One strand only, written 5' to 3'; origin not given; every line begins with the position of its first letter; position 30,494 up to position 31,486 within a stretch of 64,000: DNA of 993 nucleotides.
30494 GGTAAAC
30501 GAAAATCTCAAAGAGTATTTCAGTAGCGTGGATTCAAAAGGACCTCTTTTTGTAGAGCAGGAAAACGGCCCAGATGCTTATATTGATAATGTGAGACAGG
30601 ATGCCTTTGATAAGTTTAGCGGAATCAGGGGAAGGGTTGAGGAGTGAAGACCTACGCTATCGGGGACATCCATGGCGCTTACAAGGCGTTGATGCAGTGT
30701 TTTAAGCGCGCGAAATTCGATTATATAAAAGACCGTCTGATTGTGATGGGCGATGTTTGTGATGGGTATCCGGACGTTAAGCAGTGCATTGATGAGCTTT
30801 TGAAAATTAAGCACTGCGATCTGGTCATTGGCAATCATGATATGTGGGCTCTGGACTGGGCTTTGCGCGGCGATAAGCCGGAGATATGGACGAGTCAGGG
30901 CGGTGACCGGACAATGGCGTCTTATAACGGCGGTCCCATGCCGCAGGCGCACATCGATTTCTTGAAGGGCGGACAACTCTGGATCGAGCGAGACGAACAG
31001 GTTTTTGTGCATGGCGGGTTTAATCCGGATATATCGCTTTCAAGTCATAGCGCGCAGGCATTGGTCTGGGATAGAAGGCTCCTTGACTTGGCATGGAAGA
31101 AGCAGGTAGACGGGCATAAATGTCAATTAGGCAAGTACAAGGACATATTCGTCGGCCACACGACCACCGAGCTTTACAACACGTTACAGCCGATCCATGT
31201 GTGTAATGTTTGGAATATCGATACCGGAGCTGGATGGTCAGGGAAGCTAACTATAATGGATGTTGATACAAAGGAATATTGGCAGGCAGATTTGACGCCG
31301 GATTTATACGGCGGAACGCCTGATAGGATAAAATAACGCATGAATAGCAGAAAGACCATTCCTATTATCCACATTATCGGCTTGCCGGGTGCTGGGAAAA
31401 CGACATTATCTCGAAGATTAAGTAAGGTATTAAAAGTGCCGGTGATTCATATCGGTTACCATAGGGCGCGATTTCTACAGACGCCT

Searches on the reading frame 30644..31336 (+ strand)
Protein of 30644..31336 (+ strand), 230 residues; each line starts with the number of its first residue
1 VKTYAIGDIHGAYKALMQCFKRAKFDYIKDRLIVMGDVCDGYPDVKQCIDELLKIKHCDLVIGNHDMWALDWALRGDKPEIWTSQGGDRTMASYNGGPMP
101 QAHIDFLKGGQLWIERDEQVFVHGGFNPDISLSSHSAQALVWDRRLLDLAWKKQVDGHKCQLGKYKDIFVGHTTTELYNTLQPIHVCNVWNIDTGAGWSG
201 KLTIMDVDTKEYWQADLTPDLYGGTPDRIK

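Call 3: search_protein_families(library=pfam, proteins=[window:30644-31336:+], max_evalue=1)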
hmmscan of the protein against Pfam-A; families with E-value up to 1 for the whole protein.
window:30644-31336:+ (230 aa): 4 families
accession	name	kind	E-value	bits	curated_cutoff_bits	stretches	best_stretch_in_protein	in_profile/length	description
PF00149.33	Metallophos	-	1.5e-11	45.5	21.5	1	1-173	1-188/191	Calcineurin-like phosphoesterase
PF12850.12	Metallophos_2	-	0.00011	22.7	27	1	1-90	1-60/154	Calcineurin-like phosphoesterase superfamily domain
PF06874.16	FBPase_2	-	0.00014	20.8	27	1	30-68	185-223/639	Firmicute fructose-1,6-bisphosphatase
PF18121.7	TFA2_Winged_2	-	0.067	13.3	26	1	31-64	16-48/60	TFA2 Winged helix domain 2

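Call 4: search_protein_families(library=ncbifam, proteins=[window:30644-31336:+], max_evalue=1)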
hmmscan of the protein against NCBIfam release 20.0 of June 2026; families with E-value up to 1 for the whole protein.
window:30644-31336:+ (230 aa): 8 families
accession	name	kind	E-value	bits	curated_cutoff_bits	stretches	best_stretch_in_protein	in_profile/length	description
NF001204.0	PRK00166.1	equivalog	1.3e-19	70.6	176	2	1-148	1-145/276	symmetrical bis(5'-nucleosyl)-tetraphosphatase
NF008516.0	PRK11439.1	equivalog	2e-16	60.6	326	1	4-206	20-216/218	protein-serine/threonine phosphatase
TIGR00668.1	apaH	equivalog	1e-11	44.9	222.85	2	1-134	1-131/279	bis(5'-nucleosyl)-tetraphosphatase (symmetrical) ApaH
NF007425.0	PRK09968.1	equivalog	1.7e-08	34.4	332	1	4-89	18-101/218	protein-serine/threonine phosphatase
TIGR03729.1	acc_ester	subfamily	0.0033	16.8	148.25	1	15-68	23-74/239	putative phosphoesterase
NF010148.0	PRK13625.1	equivalog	0.0068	16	340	0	1-65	1-76/245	bis(5'-nucleosyl)-tetraphosphatase PrpE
TIGR04168.1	TIGR04168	hypoth_equivalog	0.08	12.3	200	1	30-69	7-44/269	TIGR04168 family protein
TIGR00040.1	yfcE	subfamily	0.2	11.7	56.25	1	1-67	1-63/158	YfcE family phosphodiesterase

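Call 5: search_protein_families(library=padloc, proteins=[window:30644-31336:+], max_evalue=1)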
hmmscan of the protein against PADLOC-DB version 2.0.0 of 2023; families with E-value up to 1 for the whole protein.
window:30644-31336:+ (230 aa): 0 families

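Call 7: search_solved_structures(query=window:30644-31336:+, max_evalue=0.01, show_alignments=1)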
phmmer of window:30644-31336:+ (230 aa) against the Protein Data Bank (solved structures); distinct sequences matched with E-value up to 0.01: 7.
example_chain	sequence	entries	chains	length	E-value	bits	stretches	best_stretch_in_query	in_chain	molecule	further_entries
1g5b_A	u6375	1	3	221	2.5e-09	40.2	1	4-207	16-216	SERINE/THREONINE PROTEIN PHOSPHATASE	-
9t9n_A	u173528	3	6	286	4.3e-09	39.4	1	1-140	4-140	Bis(5'-nucleosyl)-tetraphosphatase, symmetrical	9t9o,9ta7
2dfj_A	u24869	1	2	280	4.1e-07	32.9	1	1-70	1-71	diadenosinetetraphosphatase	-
9olz_A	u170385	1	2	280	5.9e-07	32.4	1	1-70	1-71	Bis(5'-nucleosyl)-tetraphosphatase [symmetrical]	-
9ojd_A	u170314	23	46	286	6.3e-07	32.3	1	1-70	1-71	Bis(5'-nucleosyl)-tetraphosphatase [symmetrical] | Bis(5'-nucleosyl)-tetraphosphatase, symmetrical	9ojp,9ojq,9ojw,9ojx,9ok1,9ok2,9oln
9oly_A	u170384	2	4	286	6.9e-06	28.9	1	1-70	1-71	Bis(5'-nucleosyl)-tetraphosphatase [symmetrical]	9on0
2qjc_A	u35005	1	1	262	0.0017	21.1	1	5-81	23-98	Diadenosine tetraphosphatase, putative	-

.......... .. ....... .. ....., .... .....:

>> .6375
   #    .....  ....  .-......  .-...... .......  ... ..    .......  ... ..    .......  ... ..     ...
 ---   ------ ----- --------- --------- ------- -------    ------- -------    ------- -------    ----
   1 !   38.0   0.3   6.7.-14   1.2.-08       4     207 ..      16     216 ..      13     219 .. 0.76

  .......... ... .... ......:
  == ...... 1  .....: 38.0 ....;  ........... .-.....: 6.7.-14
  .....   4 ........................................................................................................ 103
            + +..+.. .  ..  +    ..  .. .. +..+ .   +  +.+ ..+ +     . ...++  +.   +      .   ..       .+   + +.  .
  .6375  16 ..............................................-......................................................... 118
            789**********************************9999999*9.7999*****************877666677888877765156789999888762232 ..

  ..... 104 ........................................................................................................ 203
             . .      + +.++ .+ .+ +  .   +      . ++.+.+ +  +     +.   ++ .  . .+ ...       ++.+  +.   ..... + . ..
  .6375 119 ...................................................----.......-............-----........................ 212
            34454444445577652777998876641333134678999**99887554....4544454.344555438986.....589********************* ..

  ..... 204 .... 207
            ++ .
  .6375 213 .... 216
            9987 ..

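Call 19: find_homologous_proteins(query=window:30644-31336:+, max_evalue=0.001)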
Query window:30644-31336:+ (230 aa): 4366 proteins with E <= 0.001 among 4584 candidates; the best 120 are listed.
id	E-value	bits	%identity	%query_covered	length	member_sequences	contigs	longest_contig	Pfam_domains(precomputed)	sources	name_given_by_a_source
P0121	2.2e-147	507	91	100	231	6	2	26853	PF00149.34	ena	-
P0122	3.9e-146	503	90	100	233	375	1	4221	PF00149.34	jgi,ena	-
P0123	1.6e-145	501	89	100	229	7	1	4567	PF00149.34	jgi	-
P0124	3.1e-145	500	88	100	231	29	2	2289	PF00149.34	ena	-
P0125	1.8e-144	498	89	100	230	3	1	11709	PF00149.34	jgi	-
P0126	2.9e-143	494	88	100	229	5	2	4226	PF00149.34,PF06874.17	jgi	-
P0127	3.9e-143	493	88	99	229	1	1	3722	PF00149.34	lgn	-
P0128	5.5e-143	493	86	100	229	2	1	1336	PF00149.34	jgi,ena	-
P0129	6.1e-143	493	87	100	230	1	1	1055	PF00149.34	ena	-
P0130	1.1e-142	492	86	100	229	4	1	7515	PF00149.34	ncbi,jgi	ncbi:MAG: metallophosphoesterase [Dehalococcoidales bacterium]|jgi:serine/threonine protein phosphat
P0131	6.0e-142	489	86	100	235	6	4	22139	PF00149.34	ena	-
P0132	1.0e-141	489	86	100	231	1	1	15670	PF00149.34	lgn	-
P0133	9.7e-141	486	86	100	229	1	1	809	PF00149.34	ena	-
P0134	2.2e-140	484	85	100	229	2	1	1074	PF00149.34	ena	-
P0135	5.0e-140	483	83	100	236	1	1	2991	PF00149.34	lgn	-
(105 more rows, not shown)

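Call 33: find_related_loci(query=A2, collection=metagenome_contigs, flank=6000)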
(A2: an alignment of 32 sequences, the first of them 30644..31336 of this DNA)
Query A2 (230 aa) in metagenome_contigs; peptide patterns used: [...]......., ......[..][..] (x = any residue, [..] = any of these).
599 stretches matched a pattern (row limit reached: there are more); 475 encode a relative of the query (tblastn E <= 1e-3); the best 80 are kept; 80 distinct loci.
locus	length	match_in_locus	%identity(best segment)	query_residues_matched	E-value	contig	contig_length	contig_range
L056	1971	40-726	96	1-229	2e-163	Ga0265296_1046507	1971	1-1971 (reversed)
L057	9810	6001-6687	94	1-229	2e-150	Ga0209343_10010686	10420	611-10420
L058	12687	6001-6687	93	1-229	1e-148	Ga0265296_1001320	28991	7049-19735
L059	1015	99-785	93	1-229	4e-164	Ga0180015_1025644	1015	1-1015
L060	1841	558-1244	92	1-229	3e-159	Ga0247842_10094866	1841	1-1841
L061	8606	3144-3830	91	1-229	6e-147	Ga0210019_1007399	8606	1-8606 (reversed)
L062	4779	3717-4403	92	1-229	1e-148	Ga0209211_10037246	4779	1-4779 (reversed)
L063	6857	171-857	92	1-229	1e-146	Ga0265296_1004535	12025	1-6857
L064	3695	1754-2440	92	1-229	1e-150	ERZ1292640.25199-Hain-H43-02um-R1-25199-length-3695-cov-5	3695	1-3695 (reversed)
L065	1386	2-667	94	9-230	6e-159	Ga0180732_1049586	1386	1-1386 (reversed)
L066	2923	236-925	89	1-230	2e-151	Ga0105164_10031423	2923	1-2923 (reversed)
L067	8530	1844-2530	90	1-229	3e-144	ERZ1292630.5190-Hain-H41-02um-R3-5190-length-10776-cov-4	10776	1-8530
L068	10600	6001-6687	90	1-229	8e-144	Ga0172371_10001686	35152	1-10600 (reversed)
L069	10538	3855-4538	89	1-228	3e-143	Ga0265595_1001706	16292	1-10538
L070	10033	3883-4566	89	1-228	3e-143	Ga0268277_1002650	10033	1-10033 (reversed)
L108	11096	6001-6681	79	1-227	2e-123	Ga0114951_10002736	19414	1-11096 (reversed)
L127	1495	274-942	64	1-223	1e-108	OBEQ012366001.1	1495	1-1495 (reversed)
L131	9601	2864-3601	59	1-230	1e-99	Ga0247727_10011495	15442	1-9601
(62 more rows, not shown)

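Call 40: search_solved_structures(query=A2, max_evalue=0.1)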
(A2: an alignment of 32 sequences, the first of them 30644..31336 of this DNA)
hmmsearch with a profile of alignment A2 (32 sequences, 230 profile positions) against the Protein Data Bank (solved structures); distinct sequences matched with E-value up to 0.1: 46.
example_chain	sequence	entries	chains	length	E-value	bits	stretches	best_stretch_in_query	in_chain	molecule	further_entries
1g5b_A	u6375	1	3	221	3.4e-16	62.5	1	3-208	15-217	SERINE/THREONINE PROTEIN PHOSPHATASE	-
9t9n_A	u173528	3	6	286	6.3e-11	45.2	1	1-135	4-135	Bis(5'-nucleosyl)-tetraphosphatase, symmetrical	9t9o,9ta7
9ojd_A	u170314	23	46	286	5.4e-10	42.2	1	1-71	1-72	Bis(5'-nucleosyl)-tetraphosphatase [symmetrical] | Bis(5'-nucleosyl)-tetraphosphatase, symmetrical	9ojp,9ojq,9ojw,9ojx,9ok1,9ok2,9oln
9olz_A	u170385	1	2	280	5.6e-10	42.1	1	1-71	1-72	Bis(5'-nucleosyl)-tetraphosphatase [symmetrical]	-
2dfj_A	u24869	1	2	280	5.8e-10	42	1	1-71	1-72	diadenosinetetraphosphatase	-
9oly_A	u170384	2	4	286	6e-09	38.7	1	1-71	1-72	Bis(5'-nucleosyl)-tetraphosphatase [symmetrical]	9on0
2qjc_A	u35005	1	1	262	2.3e-06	30.3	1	2-152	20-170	Diadenosine tetraphosphatase, putative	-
4j6o_A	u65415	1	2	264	0.00063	22.3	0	30-128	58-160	Metallophosphoesterase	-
5vjv_A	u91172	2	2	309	0.0037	19.8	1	4-67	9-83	Rhizobiales-like phosphatase 2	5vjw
1s70_A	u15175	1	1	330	0.021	17.3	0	5-68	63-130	Serine/threonine protein phosphatase PP1-beta (or delta) catalytic subunit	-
1u32_A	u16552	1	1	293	0.021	17.3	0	5-69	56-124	Serine/threonine protein phosphatase PP1-gamma catalytic subunit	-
4v0v_A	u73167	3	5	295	0.022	17.3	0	5-69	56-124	SERINE/THREONINE-PROTEIN PHOSPHATASE PP1-GAMMA CATALYTIC SUBUNIT | PROTEIN PHOSPHATASE PP1-GAMMA CATALYTIC SUBUNIT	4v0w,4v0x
6obs_A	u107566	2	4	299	0.022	17.3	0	5-70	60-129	Serine/threonine-protein phosphatase PP1-alpha catalytic subunit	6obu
7txh_C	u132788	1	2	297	0.023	17.2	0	5-69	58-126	Serine/threonine-protein phosphatase PP1-alpha catalytic subunit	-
8a8f_A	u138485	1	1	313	0.023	17.2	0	5-69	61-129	Serine/threonine-protein phosphatase PP1-2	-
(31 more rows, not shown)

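Call 41: search_protein_families(library=phrogs, proteins=[window:30644-31336:+], max_evalue=0.01)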
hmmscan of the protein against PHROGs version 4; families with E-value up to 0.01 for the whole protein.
window:30644-31336:+ (230 aa): 6 families
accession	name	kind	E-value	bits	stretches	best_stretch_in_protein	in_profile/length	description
phrog_246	-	other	1.9e-43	150.1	1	1-217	176-392/417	NinI-like serine-threonine phosphatase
phrog_20114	-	other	1.1e-08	36.4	1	1-73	3-77/131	phosphoesterase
phrog_1649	-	other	5.8e-08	32.7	1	1-177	36-212/308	metallo-phosphoesterase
phrog_9096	-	unknown function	1.2e-07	32.7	1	3-87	15-98/157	-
phrog_8238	-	DNA, RNA and nucleotide metabolism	0.00052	19.2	1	2-67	173-242/737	RNA ligase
phrog_16794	-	unknown function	0.0072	17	0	171-208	23-55/59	-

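Call 51: find_related_loci(query=A2, collection=viral_contigs, flank=5000)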
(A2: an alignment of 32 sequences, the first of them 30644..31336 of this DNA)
Query A2 (230 aa) in viral_contigs; peptide patterns used: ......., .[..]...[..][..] (x = any residue, [..] = any of these).
100 stretches matched a pattern; 55 encode a relative of the query (tblastn E <= 1e-3); 55 distinct loci.
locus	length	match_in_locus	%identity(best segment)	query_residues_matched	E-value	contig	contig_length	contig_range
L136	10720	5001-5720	43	4-224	4e-65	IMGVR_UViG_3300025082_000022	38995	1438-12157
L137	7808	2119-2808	44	2-228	5e-65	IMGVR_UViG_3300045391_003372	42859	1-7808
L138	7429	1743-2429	48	1-222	9e-65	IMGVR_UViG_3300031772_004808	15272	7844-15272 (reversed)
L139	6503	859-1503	48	1-222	2e-63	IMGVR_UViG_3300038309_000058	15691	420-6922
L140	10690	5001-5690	46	1-222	1e-61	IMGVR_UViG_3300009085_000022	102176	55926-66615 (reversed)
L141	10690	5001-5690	46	1-222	1e-61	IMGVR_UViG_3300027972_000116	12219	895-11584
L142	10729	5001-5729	43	1-228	6e-59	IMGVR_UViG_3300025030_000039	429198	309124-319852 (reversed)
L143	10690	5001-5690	43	1-222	5e-59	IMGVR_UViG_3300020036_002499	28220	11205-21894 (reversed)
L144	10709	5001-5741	42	1-228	2e-58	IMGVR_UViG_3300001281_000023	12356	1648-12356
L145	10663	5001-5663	40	2-222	4e-56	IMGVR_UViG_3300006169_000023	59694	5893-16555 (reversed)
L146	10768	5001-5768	42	1-222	1e-55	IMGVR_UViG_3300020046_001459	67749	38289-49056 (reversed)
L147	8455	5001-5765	42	2-222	2e-55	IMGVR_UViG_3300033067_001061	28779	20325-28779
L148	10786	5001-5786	42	1-228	1e-55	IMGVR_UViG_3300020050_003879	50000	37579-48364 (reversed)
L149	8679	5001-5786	42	1-228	1e-55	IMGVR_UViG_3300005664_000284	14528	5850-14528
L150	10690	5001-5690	40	1-222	2e-53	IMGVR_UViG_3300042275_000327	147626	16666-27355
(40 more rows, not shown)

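Call 69: search_protein_families(library=pfam, proteins=[L108:7768-8763:+], max_evalue=0.001)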
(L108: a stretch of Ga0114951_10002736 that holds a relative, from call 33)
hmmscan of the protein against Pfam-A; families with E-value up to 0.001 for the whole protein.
L108:7768-8763:+ (331 aa): 2 families
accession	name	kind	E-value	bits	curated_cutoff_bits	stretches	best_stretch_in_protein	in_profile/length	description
PF21189.3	PHA02142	-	1.2e-35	122.2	27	1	4-87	1-92/92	PHA02142 OB-fold domain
PF09414.15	RNA_ligase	-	1.8e-22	80.7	27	1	154-321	3-171/171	RNA ligase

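Call 94: search_protein_families(library=pfam, proteins=[L147:6909-7313:+, L148:7489-7947:+, L147:7310-7924:+, L148:8542-8967:+, L136:5733-6740:+, L147:4995-5789:+, L136:4989-5732:+], max_evalue=0.001)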
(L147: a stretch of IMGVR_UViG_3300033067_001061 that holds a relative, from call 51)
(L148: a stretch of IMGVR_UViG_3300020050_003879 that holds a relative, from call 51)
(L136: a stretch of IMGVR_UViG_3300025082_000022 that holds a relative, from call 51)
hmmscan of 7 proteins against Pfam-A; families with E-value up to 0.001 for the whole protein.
L147:6909-7313:+ (134 aa): 2 families
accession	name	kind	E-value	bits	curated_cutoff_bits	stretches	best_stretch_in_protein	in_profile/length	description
PF13671.12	AAA_33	-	6.8e-16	59.3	27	1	3-127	1-136/143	AAA domain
PF08433.16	KTI12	-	2.6e-09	37.4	22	1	1-130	1-136/271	Chromatin associated protein KTI12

L148:7489-7947:+ (152 aa): 1 family
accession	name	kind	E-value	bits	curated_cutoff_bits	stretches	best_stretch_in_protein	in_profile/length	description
PF13671.12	AAA_33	-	3e-08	34.5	27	1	6-89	2-86/143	AAA domain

L147:7310-7924:+ (204 aa): 0 families

L148:8542-8967:+ (141 aa): 3 families
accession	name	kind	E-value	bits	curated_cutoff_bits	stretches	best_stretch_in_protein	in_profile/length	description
PF25109.1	HAD_PNKP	-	1.4e-37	129.4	27.6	1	5-137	2-141/143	Polynucleotide kinase PNKP phosphatase domain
PF24694.1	LNS2_PITM1-3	-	8.3e-05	23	27.7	1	8-110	2-97/124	PITM 1-3, LNS2 domain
PF03767.20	Acid_phosphat_B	-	0.00033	20.7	27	0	38-117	125-205/230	HAD superfamily, subfamily IIIB (Acid phosphatase)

L136:5733-6740:+ (335 aa): 2 families
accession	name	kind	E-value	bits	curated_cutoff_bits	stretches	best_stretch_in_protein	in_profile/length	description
PF21189.3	PHA02142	-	4.9e-36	123.5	27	1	4-97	1-92/92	PHA02142 OB-fold domain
PF09414.15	RNA_ligase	-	8.8e-27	94.8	27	1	164-327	2-171/171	RNA ligase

L147:4995-5789:+ (264 aa): 2 families
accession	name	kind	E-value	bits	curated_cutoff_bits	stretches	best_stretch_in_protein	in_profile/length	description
PF00149.33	Metallophos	-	2.9e-13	51.1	21.5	1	3-168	2-142/191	Calcineurin-like phosphoesterase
PF12850.12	Metallophos_2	-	0.00036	21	27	1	3-73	2-60/154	Calcineurin-like phosphoesterase superfamily domain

L136:4989-5732:+ (247 aa): 2 families
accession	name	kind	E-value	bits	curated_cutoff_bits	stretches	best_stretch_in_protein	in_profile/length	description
PF00149.33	Metallophos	-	5.6e-14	53.4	21.5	1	5-143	4-122/191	Calcineurin-like phosphoesterase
PF12850.12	Metallophos_2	-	0.00066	20.2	27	1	6-76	5-60/154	Calcineurin-like phosphoesterase superfamily domain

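Call 99: search_dna_similar(query=window:30644-31336:+, collection=plasmids, mode=protein, max_evalue=1e-10, max_rows=20)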
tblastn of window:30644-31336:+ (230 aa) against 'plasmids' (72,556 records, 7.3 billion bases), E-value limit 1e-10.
Records with a match: 69; places in all: 69; records where one place covers at least 80% of the query: 66.
Best place of each record, by identity: <60% 69.
By first word of the organism name: Sinorhizobium 56; Agrobacterium 5; Shinella 2; Bacillus 2; Pseudorhodobacter 1; Bosea 1; Ensifer 1; Neorhizobium 1.
By predicted mobility (MOB-suite, as given by PLSDB): mobilizable 54; non-mobilizable 9; conjugative 6.
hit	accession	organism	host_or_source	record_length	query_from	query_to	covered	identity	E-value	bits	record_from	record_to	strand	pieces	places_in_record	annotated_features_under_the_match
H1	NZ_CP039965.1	Pseudorhodobacter turbinis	single bacterial isolate,Turban shell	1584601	1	227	99%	29.4%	5e-14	78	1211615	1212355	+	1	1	record has no annotation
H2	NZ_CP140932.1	Sinorhizobium medicae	Medicago lupulina,whole organism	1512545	3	230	99%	27.9%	5e-13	75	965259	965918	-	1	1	none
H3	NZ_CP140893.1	Sinorhizobium medicae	Medicago lupulina,whole organism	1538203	3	230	99%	27.9%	5e-13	75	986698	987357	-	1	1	none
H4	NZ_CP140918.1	Sinorhizobium medicae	Medicago lupulina,whole organism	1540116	3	230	99%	27.9%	5e-13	75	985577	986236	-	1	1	none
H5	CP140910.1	Sinorhizobium medicae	Medicago lupulina,whole organism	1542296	3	230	99%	27.9%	5e-13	75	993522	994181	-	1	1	metallophosphoesterase family protein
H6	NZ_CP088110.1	Sinorhizobium medicae WSM1115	cell culture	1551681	3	230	99%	27.9%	5e-13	75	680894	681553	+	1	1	none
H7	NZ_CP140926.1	Sinorhizobium medicae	Medicago lupulina,whole organism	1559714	3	230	99%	27.9%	5e-13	75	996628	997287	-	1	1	none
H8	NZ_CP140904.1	Sinorhizobium medicae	Medicago lupulina,whole organism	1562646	3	230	99%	27.9%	5e-13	75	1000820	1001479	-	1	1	none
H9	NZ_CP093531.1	Shinella zoogloeoides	-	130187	3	203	87%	30.3%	2e-12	73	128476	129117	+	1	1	metallophosphoesterase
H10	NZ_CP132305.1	Shinella sumterensis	Homo sapiens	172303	3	207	89%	28.6%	2e-12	73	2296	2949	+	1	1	metallophosphoesterase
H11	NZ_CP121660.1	Sinorhizobium terangae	Desmanthus virgatus,cell culture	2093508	3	208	90%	28.4%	9e-11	68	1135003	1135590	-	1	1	none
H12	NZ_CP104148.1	Sinorhizobium medicae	Trigonella foenum-graecum,cell culture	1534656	3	208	90%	28.2%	3e-13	76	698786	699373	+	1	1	none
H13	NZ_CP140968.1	Sinorhizobium medicae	Medicago lupulina,whole organism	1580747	3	208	90%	28.2%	3e-13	76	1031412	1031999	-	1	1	none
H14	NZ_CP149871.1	Sinorhizobium medicae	Melilotus albus,Cell Culture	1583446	3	208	90%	28.2%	3e-13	76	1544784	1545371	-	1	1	none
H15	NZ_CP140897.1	Sinorhizobium medicae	Medicago lupulina,whole organism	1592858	3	208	90%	28.2%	3e-13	76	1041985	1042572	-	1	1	none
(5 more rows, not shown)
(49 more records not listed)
